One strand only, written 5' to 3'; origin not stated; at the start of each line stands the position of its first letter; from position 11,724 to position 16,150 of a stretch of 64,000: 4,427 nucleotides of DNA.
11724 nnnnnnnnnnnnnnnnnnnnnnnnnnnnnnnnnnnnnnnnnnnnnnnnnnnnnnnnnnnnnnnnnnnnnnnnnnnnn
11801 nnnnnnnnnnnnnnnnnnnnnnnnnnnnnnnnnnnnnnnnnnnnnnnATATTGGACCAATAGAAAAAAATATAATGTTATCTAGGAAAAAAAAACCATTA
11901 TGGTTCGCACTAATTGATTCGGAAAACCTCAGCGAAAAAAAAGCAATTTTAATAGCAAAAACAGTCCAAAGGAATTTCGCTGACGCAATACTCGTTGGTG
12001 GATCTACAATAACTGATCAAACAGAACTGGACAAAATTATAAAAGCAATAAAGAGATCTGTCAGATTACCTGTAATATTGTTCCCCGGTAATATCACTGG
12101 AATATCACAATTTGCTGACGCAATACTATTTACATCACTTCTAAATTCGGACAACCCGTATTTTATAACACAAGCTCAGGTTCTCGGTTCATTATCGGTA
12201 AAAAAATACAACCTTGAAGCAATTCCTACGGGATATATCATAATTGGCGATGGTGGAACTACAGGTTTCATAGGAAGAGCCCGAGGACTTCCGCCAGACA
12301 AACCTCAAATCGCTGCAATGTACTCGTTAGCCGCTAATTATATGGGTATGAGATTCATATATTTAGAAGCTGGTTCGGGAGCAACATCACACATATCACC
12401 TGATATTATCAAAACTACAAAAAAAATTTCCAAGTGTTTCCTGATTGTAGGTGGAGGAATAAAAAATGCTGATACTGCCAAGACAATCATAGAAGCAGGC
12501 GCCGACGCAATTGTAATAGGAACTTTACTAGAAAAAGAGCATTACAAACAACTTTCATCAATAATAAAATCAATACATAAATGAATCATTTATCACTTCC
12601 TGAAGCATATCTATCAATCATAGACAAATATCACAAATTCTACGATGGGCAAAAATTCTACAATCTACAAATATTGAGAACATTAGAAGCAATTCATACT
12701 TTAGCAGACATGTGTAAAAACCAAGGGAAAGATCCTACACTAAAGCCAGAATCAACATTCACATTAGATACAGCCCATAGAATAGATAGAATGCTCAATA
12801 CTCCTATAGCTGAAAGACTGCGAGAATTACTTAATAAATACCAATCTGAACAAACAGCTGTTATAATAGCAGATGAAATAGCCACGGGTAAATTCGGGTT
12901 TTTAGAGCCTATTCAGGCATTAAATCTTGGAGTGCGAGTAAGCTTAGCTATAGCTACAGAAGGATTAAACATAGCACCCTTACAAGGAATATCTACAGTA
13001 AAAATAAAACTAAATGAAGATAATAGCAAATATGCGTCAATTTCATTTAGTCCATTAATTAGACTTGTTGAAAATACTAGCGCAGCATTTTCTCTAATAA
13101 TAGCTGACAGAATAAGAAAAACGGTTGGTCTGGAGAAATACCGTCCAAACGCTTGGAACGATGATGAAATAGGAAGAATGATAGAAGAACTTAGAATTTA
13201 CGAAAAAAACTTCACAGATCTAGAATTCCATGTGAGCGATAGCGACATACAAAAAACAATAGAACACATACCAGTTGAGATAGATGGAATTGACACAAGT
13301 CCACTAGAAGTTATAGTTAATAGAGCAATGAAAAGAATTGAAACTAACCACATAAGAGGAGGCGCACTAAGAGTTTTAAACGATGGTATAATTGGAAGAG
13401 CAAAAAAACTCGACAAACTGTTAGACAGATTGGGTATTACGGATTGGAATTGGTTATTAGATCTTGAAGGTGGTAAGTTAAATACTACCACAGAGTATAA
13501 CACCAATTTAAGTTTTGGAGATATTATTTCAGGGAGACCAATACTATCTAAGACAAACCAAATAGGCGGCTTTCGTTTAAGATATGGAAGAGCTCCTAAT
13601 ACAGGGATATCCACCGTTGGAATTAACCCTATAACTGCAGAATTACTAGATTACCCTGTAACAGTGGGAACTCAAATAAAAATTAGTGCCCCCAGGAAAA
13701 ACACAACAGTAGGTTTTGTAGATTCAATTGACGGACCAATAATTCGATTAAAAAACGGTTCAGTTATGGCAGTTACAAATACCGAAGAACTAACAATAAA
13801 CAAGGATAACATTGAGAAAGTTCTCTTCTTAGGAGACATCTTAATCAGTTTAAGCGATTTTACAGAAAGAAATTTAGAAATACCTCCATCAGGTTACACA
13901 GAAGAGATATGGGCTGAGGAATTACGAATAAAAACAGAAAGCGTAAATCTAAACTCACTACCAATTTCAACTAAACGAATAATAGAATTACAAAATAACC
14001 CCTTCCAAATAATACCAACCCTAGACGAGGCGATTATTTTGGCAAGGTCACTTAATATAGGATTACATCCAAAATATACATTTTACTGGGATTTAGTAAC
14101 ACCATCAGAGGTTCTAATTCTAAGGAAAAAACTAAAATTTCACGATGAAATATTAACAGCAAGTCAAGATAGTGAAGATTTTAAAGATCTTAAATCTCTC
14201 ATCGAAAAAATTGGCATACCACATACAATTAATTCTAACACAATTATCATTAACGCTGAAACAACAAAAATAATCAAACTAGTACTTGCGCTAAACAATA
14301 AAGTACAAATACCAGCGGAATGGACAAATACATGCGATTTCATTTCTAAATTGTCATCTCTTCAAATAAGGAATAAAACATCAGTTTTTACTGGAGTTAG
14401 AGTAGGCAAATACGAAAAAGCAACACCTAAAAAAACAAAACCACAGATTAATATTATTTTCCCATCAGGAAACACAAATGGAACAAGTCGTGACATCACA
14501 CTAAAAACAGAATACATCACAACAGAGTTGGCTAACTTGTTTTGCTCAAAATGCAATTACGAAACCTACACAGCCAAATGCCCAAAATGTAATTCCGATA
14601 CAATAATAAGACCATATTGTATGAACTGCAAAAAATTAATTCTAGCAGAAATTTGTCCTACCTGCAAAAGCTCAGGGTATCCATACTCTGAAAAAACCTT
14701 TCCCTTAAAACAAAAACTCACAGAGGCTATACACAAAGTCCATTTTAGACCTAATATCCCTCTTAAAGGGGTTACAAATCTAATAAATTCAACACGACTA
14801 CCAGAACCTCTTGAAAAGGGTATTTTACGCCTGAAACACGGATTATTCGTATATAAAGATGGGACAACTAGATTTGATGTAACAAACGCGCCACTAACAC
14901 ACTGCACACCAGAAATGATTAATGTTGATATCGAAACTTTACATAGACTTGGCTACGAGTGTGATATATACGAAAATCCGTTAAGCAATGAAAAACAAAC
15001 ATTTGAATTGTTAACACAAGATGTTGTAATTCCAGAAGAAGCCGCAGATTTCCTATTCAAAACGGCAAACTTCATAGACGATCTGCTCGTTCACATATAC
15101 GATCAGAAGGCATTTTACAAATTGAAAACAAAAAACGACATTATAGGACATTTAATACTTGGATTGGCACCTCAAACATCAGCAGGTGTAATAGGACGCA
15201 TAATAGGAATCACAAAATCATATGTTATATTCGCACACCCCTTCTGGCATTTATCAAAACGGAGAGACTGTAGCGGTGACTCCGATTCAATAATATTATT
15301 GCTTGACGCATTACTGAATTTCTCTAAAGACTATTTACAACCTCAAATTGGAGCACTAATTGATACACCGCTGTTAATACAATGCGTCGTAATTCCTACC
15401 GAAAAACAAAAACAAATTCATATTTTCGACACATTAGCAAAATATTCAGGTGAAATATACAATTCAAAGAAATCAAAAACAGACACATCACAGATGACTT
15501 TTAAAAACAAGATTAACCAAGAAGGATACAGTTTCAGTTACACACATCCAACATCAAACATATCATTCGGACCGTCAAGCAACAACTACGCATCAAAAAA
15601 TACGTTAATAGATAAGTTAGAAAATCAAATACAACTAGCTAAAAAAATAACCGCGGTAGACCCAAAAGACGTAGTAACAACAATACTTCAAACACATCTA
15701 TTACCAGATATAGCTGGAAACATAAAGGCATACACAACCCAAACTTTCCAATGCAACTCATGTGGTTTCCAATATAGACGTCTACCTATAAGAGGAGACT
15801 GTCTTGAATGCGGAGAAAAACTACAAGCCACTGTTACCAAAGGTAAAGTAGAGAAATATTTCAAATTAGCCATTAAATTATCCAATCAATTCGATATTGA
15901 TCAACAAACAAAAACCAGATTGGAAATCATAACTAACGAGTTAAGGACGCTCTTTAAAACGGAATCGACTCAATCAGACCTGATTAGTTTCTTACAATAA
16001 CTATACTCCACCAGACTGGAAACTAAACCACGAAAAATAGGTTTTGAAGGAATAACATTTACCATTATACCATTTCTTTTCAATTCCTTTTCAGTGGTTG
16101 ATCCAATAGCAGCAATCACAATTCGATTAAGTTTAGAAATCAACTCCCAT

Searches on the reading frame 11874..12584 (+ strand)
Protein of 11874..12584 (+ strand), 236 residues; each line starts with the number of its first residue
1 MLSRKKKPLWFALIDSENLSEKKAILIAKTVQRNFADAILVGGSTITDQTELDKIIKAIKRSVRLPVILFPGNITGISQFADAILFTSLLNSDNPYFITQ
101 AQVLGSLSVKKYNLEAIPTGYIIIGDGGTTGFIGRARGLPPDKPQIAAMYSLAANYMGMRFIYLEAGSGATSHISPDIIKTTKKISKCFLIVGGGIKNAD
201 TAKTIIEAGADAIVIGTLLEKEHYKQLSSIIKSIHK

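Call 7: search_protein_families(library=pfam, proteins=[window:11874-12584:+], max_evalue=0.01)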
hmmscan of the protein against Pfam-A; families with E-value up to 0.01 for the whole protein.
window:11874-12584:+ (236 aa): 9 families
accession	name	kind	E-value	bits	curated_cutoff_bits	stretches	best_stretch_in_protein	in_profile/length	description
PF01884.23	PcrB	-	1.8e-57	194.9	23.9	1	27-232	22-224/226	PcrB family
PF00977.27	His_biosynth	-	1.2e-06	28.6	23.6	1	170-220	56-106/228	Histidine biosynthesis protein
PF03437.21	BtpA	-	9.8e-06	25.6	30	1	26-90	163-230/254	BtpA family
PF00478.31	IMPDH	-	9.9e-05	21.9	25.6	1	161-216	119-173/345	IMP dehydrogenase / GMP reductase domain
PF04131.20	NanE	-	0.00066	19.4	27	1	184-220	141-177/192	Putative N-acetylmannosamine-6-phosphate epimerase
PF00290.26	Trp_syntA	-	0.00087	18.7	27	1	161-220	166-230/259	Tryptophan synthase alpha chain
PF01180.27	DHO_dh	-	0.0012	18.5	27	1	188-235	241-288/291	Dihydroorotate dehydrogenase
PF02310.24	B12-binding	-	0.0022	18.3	32.1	0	160-217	53-112/121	B12 binding domain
PF00834.25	Ribul_P_3_epim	-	0.0052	16.7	21.1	1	185-217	164-195/198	Ribulose-phosphate 3 epimerase family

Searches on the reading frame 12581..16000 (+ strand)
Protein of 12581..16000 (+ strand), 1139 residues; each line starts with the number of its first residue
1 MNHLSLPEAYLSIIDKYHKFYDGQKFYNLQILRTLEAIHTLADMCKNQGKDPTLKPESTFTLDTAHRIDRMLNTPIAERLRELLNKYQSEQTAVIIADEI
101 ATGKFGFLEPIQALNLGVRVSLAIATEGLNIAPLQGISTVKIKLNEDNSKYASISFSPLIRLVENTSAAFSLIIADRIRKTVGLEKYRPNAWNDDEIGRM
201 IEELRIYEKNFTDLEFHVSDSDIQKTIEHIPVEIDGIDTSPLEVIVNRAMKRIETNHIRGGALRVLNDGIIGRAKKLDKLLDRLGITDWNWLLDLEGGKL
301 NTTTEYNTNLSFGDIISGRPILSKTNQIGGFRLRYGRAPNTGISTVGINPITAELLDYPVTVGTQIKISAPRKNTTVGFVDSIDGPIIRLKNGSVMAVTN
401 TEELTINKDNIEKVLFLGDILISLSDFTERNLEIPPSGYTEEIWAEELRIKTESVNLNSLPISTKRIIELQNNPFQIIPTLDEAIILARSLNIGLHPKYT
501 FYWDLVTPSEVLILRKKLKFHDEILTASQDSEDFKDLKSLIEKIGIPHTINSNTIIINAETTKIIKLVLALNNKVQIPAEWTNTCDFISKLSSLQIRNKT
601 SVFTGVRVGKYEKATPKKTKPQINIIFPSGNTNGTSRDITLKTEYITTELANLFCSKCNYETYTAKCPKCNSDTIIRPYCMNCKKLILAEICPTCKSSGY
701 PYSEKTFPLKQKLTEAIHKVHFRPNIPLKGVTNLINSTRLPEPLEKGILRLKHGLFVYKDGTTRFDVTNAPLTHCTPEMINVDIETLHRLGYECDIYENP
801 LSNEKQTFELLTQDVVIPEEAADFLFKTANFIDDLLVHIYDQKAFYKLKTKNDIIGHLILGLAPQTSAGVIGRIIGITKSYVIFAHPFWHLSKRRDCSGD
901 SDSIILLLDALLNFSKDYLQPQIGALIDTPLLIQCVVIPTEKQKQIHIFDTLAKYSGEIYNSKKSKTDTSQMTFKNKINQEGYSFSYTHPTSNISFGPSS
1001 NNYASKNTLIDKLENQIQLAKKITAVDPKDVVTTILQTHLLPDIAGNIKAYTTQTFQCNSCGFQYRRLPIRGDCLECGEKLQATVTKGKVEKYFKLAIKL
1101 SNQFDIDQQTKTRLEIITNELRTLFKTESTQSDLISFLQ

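Call 7: search_protein_families(library=pfam, proteins=[window:12581-16000:+], max_evalue=0.01)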
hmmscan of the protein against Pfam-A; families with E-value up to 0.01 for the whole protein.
window:12581-16000:+ (1139 aa): 4 families
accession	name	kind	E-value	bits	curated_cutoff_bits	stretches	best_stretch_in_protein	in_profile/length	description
PF24846.1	PolC_DP2_cat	-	9e-101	337.2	24.3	1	727-1012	7-299/299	DNA polymerase II large subunit DP2, catalytic domain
PF24844.1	PolC_DP2_central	-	7.4e-85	285.5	24.3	1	313-685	16-368/372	DNA polymerase II large subunit DP2, central domain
PF03833.19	PolC_DP2_N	-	1e-73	248.3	24.3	1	27-295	2-268/271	DNA polymerase II large subunit DP2, N-terminal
PF07191.17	Zn_ribbon_6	-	0.0069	16.8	25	0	1052-1091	13-49/67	Double zinc ribbon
